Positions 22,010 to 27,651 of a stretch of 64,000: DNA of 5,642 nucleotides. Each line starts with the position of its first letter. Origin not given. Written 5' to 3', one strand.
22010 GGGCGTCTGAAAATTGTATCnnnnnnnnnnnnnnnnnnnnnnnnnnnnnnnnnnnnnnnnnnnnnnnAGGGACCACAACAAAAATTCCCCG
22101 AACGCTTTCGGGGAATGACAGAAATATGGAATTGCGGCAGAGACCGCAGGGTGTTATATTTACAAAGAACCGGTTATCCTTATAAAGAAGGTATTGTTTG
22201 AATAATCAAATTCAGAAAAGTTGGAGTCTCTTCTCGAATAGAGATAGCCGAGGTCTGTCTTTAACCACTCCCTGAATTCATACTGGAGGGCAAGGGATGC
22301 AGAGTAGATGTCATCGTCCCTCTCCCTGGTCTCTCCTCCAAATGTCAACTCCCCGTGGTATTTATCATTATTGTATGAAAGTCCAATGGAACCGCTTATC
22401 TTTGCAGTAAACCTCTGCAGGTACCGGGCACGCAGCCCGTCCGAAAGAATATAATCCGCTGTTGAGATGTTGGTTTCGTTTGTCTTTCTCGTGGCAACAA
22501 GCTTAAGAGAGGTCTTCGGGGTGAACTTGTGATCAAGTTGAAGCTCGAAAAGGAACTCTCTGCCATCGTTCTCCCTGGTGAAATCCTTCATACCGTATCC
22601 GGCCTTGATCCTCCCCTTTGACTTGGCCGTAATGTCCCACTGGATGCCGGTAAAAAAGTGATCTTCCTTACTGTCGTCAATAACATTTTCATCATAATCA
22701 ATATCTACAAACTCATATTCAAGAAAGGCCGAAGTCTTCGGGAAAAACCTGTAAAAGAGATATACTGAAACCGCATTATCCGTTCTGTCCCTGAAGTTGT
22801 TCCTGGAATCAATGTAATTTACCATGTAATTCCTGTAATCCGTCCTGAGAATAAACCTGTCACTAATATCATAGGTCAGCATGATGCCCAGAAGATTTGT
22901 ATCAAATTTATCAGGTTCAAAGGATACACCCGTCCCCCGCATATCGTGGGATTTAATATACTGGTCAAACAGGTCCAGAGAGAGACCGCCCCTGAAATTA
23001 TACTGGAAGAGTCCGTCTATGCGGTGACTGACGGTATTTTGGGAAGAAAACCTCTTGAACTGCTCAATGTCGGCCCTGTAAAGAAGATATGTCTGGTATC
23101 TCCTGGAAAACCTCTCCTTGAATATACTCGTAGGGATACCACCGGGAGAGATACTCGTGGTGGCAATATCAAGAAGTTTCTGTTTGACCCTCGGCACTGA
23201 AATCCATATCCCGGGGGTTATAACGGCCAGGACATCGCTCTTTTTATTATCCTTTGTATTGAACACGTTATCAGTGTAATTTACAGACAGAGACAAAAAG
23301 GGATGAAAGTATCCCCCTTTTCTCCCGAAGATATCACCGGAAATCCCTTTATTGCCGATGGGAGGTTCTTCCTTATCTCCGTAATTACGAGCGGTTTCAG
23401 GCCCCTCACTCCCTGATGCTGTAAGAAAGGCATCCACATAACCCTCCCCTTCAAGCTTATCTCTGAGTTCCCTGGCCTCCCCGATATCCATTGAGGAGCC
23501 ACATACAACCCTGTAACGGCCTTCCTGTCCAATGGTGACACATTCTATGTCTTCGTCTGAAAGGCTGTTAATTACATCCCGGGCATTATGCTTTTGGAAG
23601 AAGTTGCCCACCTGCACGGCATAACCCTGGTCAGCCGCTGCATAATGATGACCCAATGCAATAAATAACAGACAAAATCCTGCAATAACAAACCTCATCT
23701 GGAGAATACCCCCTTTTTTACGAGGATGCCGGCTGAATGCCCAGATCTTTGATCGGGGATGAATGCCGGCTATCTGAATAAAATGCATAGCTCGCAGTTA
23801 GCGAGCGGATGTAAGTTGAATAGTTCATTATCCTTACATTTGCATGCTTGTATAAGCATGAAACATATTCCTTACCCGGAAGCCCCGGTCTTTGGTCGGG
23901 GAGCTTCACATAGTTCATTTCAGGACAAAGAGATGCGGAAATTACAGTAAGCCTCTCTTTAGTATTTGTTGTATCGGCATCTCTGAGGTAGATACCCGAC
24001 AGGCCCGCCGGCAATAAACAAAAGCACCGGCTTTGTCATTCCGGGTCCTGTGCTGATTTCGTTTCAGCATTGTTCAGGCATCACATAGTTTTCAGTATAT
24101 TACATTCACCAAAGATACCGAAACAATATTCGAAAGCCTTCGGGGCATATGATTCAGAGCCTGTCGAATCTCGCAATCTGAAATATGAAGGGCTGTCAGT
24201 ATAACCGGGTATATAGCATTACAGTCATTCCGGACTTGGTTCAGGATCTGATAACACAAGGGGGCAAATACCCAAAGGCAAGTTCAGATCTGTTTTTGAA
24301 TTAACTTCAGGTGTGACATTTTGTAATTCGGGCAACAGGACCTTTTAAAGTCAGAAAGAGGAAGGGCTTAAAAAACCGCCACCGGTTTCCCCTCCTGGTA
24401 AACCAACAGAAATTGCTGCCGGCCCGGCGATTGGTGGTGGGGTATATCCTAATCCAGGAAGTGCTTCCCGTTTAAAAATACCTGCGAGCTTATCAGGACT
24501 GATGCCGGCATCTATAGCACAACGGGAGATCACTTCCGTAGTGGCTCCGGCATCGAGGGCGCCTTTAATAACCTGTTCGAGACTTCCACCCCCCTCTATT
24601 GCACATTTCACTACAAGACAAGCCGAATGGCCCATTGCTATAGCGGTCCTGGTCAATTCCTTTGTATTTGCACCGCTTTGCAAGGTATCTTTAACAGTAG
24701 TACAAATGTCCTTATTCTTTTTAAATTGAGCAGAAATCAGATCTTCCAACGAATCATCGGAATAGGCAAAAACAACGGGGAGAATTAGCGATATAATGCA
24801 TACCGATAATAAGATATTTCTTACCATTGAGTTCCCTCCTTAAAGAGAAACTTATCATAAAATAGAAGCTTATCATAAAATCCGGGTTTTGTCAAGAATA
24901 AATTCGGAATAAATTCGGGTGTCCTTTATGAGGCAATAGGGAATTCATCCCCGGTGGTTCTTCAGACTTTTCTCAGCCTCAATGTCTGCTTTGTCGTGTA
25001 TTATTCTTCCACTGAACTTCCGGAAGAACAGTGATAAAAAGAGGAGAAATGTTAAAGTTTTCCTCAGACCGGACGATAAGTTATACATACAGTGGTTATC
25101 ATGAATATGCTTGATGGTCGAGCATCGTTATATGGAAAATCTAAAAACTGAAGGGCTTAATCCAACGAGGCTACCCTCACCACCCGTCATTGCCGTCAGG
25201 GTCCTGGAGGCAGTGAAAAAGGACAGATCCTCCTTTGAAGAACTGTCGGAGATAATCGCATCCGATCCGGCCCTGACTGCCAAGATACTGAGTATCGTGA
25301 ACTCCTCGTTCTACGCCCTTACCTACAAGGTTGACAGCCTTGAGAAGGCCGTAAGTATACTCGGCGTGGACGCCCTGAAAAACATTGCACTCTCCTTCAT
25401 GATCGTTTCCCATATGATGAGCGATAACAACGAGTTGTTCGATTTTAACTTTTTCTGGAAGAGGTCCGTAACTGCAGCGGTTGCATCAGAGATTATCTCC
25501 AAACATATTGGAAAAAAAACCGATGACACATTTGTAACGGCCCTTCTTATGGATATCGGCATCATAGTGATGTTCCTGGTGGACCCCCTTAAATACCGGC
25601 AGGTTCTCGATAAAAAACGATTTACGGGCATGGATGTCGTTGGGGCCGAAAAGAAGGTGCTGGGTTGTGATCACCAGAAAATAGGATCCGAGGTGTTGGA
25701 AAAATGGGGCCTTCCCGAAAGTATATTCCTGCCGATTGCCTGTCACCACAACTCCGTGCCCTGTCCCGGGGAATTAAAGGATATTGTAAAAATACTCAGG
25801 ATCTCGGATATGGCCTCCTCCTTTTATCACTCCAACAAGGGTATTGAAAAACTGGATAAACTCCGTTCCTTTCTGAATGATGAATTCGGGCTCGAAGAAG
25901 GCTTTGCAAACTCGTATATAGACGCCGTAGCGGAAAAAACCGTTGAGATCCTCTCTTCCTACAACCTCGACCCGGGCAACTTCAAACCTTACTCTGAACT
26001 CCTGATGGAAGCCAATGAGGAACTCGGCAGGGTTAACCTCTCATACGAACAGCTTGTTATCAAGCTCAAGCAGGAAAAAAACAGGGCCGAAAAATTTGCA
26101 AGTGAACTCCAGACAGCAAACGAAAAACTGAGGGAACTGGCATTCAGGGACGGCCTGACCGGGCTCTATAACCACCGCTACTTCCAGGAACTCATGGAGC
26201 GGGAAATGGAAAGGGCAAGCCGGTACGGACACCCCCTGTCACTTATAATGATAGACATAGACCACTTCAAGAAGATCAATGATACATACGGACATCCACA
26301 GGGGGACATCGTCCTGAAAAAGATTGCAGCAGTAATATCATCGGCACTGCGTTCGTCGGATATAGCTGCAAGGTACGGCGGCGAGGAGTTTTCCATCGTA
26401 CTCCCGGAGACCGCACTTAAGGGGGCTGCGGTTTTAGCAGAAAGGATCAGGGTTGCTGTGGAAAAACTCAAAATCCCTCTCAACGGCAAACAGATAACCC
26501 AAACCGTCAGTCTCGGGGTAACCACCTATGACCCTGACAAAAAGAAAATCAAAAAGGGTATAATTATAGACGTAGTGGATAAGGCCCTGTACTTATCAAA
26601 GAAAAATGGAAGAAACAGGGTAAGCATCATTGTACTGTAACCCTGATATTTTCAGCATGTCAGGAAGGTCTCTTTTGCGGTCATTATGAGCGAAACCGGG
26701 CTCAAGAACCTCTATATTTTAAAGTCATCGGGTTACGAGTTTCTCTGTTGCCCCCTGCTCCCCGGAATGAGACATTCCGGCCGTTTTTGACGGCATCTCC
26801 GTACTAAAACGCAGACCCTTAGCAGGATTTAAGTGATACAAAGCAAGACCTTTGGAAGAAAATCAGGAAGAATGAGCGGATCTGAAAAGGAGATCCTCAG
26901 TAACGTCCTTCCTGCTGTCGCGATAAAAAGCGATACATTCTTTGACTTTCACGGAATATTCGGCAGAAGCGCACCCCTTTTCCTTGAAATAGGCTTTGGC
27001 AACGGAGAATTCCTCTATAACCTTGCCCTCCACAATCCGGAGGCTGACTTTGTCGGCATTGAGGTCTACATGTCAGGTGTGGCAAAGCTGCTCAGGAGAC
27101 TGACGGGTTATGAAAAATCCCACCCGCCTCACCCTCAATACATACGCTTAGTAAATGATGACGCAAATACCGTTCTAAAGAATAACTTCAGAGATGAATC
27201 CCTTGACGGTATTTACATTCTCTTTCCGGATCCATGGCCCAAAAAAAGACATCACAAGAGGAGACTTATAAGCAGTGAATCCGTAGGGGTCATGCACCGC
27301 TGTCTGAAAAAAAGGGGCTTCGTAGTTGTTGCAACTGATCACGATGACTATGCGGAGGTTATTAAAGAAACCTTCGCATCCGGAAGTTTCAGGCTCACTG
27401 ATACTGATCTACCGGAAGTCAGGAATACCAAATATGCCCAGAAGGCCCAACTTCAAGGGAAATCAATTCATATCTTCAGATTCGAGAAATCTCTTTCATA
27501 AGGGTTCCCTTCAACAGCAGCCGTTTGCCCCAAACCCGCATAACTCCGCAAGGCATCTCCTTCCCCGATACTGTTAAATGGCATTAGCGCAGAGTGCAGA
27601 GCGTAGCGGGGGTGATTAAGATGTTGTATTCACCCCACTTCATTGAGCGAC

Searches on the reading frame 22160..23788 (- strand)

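Call 29: search_protein_families(library=pfam, proteins=[window:22160-23788:-], max_evalue=0.00001)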
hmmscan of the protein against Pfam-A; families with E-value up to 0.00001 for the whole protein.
window:22160-23788:- (542 aa): 3 families
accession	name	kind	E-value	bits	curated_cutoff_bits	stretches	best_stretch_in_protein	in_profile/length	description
PF10082.15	BBP2_2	-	6.9e-23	81.6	23.7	1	315-539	151-375/378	Putative beta-barrel porin 2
PF05036.18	SPOR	-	3.4e-10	40.6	21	1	53-122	2-74/76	SPOR domain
PF13609.12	Porin_4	-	3.4e-07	30.8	27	0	367-439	240-309/310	Gram-negative porin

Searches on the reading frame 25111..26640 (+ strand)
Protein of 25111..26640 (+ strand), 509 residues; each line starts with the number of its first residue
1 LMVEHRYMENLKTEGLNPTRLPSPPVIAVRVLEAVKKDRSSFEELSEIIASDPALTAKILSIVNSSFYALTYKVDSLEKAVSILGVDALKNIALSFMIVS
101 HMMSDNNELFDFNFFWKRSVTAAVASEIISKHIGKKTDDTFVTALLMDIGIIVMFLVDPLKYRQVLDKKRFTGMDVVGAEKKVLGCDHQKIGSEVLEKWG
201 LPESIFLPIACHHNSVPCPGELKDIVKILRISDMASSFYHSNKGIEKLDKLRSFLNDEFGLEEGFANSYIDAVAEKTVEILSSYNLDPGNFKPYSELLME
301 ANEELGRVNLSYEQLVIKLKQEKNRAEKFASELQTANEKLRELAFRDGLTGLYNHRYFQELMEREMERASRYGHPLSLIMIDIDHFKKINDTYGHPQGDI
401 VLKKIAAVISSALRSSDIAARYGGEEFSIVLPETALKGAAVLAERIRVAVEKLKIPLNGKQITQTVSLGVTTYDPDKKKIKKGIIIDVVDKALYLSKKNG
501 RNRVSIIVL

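Call 29: search_protein_families(library=pfam, proteins=[window:25111-26640:+], max_evalue=0.00001)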
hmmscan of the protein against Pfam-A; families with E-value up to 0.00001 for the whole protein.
window:25111-26640:+ (509 aa): 2 families
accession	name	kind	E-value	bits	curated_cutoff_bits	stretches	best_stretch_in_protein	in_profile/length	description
PF08668.18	HDOD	-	1e-52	178.9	22.9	1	21-214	1-195/196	HDOD domain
PF00990.26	GGDEF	-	3.3e-50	170.4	23.8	1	344-503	1-161/161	Diguanylate cyclase, GGDEF domain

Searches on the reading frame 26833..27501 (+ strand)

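Call 29: search_protein_families(library=pfam, proteins=[window:26833-27501:+], max_evalue=0.00001)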
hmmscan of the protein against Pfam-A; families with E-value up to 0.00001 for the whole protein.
window:26833-27501:+ (222 aa): 1 family
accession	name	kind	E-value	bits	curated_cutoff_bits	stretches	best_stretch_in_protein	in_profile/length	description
PF02390.23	Methyltransf_4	-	4.4e-44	150.4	24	1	47-213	2-171/173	Putative methyltransferase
